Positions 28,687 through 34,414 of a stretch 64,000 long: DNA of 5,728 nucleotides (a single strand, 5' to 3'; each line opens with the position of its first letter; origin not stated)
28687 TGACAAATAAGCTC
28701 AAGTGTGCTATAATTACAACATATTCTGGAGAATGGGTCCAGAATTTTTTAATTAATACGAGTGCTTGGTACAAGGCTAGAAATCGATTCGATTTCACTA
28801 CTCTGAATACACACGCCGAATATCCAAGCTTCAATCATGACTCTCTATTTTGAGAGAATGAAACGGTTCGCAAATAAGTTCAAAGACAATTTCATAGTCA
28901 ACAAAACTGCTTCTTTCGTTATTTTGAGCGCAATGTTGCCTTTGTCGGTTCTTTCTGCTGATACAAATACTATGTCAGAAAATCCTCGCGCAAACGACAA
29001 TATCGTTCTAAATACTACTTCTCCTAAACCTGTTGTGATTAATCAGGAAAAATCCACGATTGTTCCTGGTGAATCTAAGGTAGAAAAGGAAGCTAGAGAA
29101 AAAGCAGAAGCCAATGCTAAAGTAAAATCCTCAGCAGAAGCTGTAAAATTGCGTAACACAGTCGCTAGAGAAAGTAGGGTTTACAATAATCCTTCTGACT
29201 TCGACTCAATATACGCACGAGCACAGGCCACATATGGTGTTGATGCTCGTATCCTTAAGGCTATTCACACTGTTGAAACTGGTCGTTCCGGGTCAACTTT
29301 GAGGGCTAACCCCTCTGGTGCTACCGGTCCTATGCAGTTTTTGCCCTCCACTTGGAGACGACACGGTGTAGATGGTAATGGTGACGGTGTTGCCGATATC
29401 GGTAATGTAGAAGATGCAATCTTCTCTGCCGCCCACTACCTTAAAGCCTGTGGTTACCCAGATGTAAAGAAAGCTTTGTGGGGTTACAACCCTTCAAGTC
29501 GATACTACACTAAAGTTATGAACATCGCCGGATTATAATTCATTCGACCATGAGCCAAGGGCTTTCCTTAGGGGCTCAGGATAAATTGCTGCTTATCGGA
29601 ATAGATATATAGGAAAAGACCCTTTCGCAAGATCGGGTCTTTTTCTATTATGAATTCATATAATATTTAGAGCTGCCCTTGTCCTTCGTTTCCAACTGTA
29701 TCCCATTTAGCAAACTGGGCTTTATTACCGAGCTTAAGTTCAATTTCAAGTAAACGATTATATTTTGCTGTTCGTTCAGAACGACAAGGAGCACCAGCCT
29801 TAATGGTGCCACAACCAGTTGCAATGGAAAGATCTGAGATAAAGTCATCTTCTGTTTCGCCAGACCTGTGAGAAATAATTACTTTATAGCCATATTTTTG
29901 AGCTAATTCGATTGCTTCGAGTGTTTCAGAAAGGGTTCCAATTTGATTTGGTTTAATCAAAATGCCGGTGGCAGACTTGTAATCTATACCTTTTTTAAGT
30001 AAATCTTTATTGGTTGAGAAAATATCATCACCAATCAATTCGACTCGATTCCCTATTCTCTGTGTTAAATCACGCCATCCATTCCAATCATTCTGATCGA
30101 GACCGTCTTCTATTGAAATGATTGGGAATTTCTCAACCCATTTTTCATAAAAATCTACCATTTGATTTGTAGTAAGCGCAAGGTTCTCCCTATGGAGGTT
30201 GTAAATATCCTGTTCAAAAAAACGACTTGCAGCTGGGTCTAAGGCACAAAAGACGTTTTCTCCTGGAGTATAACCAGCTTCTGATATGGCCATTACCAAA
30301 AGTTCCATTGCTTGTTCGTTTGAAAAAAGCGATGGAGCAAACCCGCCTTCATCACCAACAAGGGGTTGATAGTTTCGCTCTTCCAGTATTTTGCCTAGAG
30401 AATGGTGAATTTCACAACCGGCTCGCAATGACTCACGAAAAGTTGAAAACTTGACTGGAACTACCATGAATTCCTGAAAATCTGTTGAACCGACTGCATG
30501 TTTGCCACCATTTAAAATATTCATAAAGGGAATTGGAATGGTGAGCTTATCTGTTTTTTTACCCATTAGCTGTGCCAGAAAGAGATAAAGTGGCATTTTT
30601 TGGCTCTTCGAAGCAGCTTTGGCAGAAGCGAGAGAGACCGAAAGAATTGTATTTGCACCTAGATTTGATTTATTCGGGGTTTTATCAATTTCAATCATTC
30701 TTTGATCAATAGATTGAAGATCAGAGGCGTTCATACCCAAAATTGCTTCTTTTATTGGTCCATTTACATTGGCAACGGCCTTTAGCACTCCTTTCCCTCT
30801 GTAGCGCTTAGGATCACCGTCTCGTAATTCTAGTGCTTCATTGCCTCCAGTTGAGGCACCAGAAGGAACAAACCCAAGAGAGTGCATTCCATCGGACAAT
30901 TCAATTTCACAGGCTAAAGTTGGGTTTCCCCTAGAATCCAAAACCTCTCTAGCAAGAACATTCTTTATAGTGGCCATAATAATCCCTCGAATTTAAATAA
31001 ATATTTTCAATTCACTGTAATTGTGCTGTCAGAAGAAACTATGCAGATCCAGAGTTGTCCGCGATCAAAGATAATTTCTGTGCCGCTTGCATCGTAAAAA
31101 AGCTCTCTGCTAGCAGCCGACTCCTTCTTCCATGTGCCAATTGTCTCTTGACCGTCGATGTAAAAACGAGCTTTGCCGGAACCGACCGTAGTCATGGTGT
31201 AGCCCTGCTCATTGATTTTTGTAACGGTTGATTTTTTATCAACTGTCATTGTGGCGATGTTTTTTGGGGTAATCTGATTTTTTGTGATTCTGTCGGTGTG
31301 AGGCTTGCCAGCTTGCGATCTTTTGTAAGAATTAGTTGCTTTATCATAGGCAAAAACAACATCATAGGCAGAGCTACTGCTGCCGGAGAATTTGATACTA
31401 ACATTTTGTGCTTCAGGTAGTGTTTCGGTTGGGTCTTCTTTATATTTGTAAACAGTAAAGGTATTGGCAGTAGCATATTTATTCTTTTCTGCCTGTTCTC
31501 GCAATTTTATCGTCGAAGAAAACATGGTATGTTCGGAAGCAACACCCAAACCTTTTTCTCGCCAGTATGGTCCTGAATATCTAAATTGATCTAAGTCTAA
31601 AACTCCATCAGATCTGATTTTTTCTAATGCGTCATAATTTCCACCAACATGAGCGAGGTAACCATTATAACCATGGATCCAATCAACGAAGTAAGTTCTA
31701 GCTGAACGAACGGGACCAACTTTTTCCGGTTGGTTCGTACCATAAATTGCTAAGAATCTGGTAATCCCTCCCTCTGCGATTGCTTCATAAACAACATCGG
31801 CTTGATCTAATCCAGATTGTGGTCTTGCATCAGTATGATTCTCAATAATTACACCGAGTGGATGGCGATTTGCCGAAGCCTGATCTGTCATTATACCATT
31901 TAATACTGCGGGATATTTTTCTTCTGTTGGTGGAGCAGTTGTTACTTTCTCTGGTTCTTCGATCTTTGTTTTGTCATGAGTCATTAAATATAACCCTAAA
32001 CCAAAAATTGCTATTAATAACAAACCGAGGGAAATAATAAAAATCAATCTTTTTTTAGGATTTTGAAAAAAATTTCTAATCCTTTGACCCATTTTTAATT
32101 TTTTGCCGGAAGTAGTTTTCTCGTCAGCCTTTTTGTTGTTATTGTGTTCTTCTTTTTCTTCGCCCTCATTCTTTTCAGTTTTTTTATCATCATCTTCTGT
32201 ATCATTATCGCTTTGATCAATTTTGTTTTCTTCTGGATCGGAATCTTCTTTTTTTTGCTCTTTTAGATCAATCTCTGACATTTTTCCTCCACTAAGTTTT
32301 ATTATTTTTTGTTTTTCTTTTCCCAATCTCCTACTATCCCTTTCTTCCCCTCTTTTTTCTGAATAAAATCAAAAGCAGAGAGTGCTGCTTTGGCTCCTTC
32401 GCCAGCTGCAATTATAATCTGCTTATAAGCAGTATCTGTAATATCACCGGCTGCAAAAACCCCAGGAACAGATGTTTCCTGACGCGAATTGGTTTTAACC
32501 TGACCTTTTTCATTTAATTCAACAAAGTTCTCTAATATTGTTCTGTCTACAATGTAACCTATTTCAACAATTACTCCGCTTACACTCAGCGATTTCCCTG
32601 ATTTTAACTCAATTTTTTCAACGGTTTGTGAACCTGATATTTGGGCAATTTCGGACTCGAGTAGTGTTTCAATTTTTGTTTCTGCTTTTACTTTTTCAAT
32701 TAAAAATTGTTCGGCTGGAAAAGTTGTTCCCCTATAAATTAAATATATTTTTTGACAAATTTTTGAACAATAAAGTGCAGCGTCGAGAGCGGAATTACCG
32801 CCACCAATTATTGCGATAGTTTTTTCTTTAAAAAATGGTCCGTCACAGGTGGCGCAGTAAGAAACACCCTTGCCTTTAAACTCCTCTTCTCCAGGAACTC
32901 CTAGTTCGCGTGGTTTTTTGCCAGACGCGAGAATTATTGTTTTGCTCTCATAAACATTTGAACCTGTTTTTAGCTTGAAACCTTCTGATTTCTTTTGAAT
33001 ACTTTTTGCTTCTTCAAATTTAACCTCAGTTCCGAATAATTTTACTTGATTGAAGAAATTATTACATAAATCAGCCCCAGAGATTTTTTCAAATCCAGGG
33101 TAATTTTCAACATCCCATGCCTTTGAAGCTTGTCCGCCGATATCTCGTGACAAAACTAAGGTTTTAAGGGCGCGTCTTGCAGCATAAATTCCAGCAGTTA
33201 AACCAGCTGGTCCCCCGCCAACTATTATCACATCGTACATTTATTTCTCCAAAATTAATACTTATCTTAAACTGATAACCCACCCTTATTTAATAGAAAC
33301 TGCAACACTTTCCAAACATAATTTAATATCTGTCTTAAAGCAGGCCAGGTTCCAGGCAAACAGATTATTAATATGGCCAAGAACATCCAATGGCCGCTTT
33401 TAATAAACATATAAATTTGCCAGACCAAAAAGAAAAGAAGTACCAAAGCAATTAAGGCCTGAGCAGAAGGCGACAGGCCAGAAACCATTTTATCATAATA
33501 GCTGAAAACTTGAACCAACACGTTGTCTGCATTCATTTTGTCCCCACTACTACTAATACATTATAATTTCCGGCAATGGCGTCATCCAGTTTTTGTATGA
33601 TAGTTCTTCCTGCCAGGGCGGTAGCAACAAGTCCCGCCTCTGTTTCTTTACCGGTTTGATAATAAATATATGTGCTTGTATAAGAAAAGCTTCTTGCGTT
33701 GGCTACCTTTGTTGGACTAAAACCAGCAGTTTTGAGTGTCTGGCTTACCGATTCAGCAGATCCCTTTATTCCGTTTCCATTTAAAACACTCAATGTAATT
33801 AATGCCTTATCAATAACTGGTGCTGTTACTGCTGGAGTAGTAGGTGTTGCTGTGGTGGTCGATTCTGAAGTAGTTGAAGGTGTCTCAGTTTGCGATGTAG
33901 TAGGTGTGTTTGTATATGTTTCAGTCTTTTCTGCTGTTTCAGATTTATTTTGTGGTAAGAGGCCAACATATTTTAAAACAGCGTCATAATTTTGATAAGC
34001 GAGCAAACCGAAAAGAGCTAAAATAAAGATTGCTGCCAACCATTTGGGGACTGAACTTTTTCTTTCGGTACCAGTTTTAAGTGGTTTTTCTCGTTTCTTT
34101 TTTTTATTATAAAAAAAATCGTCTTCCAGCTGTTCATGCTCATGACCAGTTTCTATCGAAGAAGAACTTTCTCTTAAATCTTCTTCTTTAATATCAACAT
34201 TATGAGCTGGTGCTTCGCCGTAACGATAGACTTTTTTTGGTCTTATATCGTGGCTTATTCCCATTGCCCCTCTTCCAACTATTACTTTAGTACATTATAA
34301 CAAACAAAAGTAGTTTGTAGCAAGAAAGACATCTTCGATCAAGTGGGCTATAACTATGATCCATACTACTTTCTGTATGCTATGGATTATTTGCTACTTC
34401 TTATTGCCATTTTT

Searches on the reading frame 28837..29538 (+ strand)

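Call 45: search_protein_families(library=pfam, proteins=[window:28837-29538:+], max_evalue=0.01)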
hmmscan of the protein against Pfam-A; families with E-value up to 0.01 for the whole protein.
window:28837-29538:+ (233 aa): 3 families
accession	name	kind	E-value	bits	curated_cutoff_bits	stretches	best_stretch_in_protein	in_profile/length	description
PF13406.11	SLT_2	-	2.5e-19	70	24.3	1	154-208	147-202/292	Transglycosylase SLT domain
PF01464.25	SLT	-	2.9e-07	30.5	21.3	1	128-218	5-95/117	Transglycosylase SLT domain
PF06737.19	Transglycosylas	-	0.0099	17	27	0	151-180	15-45/77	Transglycosylase-like domain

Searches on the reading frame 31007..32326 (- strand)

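Call 46: search_protein_families(library=pfam, proteins=[window:31007-32326:-], max_evalue=0.01)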
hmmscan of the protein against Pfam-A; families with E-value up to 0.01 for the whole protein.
window:31007-32326:- (439 aa): 2 families
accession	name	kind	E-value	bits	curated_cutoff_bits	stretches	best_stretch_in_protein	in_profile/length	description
PF11258.13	DUF3048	-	4.4e-42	144.1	25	1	144-284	3-147/148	Protein of unknown function (DUF3048) N-terminal domain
PF17479.7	DUF3048_C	-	3.6e-21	76.1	25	1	319-427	8-114/114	Protein of unknown function (DUF3048) C-terminal domain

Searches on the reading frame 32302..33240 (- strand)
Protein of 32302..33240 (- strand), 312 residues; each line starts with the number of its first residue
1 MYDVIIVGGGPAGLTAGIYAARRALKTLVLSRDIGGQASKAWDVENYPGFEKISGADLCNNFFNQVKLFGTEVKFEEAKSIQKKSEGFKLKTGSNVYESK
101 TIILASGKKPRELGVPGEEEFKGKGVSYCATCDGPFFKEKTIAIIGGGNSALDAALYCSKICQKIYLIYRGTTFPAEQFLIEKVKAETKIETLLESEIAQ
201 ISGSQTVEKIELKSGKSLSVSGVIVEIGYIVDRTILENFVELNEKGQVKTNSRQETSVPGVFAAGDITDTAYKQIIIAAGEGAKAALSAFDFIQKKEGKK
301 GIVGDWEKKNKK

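Call 46: search_protein_families(library=pfam, proteins=[window:32302-33240:-], max_evalue=0.01)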
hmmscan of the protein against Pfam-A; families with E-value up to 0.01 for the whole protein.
window:32302-33240:- (312 aa): 12 families
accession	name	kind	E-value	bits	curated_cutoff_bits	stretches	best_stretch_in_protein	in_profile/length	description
PF07992.20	Pyr_redox_2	-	2.7e-46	158.7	26.1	1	2-282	1-291/291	Pyridine nucleotide-disulphide oxidoreductase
PF13738.12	Pyr_redox_3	-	7.8e-31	107.9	30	2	74-265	100-305/305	Pyridine nucleotide-disulphide oxidoreductase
PF00070.33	Pyr_redox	-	3.7e-10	40.6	22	1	142-214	2-81/82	Pyridine nucleotide-disulphide oxidoreductase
PF12831.13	FAD_oxidored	-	2.5e-09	37.4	27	1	3-42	1-42/416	FAD dependent oxidoreductase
PF01946.23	Thi4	-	8.1e-08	32.2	26.2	1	3-34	19-51/235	Thi4 family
PF00890.30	FAD_binding_2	-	8.6e-08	32.2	20.4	1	3-32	1-30/414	FAD binding domain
PF03486.20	HI0933_like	-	1.1e-07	32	50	1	3-31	2-30/244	HI0933-like protein Rossmann domain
PF01266.30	DAO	-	2.6e-07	31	27.9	1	3-40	1-40/353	FAD dependent oxidoreductase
PF01134.28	GIDA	-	7.2e-06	25.7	22.1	1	3-32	1-30/391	Glucose inhibited division protein A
PF13450.12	NAD_binding_8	-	1.8e-05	25.4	21.9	1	6-40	1-37/68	NAD(P)-binding Rossmann-like domain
PF00743.25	FMO-like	-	0.0013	17.8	22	1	114-173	158-217/532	Flavin-binding monooxygenase-like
PF01494.25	FAD_binding_3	-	0.0044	16.7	22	1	2-32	2-32/349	FAD binding domain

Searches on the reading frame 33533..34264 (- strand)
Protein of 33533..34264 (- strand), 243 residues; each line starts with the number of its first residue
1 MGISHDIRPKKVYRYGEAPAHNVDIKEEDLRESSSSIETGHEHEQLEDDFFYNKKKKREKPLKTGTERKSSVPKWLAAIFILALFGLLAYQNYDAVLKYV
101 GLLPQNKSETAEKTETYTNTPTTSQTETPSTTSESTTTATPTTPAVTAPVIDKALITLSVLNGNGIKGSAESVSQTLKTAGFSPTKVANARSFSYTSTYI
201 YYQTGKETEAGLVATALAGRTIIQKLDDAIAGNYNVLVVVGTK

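Call 46: search_protein_families(library=pfam, proteins=[window:33533-34264:-], max_evalue=0.01)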
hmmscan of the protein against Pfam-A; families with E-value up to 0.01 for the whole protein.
window:33533-34264:- (243 aa): 2 families
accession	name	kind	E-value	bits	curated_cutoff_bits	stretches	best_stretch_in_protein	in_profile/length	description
PF13399.11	LytR_C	-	6.3e-12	46.7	22.2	1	156-242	2-84/86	LytR cell envelope-related transcriptional attenuator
PF21827.1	New_glue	-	0.0025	18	31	1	105-141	25-62/94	New glue protein family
